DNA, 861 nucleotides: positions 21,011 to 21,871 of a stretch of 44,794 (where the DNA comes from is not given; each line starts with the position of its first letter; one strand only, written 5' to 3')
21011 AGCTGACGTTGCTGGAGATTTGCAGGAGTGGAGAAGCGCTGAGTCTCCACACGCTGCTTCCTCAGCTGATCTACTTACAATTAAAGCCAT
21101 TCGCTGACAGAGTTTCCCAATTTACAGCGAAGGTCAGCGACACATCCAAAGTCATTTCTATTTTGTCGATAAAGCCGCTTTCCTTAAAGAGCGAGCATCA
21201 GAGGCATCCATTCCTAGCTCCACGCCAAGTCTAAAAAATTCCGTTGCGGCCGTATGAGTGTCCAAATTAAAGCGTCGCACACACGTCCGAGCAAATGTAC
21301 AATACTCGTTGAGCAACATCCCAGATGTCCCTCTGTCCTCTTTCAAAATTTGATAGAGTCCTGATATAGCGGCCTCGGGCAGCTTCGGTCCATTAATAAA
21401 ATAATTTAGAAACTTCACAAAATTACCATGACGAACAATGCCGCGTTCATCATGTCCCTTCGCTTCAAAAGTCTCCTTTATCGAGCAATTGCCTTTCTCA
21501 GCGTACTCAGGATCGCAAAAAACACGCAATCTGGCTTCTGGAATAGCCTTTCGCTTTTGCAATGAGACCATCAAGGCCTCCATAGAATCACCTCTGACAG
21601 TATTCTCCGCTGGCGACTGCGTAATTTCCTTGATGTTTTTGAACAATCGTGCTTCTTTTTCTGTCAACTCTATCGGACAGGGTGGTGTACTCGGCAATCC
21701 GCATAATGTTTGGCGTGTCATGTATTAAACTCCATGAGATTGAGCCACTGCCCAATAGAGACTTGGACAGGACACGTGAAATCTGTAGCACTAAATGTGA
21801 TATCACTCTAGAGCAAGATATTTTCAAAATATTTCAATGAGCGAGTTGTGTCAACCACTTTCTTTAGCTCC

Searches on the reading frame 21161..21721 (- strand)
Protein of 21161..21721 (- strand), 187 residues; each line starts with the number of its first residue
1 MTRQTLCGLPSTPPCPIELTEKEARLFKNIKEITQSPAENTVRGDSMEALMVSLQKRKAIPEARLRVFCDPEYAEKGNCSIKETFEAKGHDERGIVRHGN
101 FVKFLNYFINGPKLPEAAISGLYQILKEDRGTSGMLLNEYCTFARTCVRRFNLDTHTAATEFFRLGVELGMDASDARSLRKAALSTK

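Call 5: search_protein_families(library=pfam, proteins=[window:21161-21721:-], max_evalue=0.01)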
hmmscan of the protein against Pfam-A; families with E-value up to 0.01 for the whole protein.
window:21161-21721:- (187 aa): 0 families

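Call 6: search_protein_families(library=ncbifam, proteins=[window:21161-21721:-], max_evalue=0.01)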
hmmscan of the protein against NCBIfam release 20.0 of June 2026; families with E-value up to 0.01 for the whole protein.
window:21161-21721:- (187 aa): 0 families

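Call 37: search_protein_families(library=phrogs, proteins=[window:21161-21721:-], max_evalue=1)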
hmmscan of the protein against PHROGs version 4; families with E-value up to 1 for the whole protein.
window:21161-21721:- (187 aa): 1 family
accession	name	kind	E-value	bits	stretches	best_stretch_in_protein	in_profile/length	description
phrog_34324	-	unknown function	0.26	12.7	1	7-30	5-28/61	-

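Call 38: search_protein_families(library=padloc, proteins=[window:21161-21721:-], max_evalue=1)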
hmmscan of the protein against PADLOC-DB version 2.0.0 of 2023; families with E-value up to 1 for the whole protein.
window:21161-21721:- (187 aa): 1 family
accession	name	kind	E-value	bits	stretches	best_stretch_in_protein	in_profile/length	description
PDLC04018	PD-Lambda-5_B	-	0.043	11.1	1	24-92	152-217/291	-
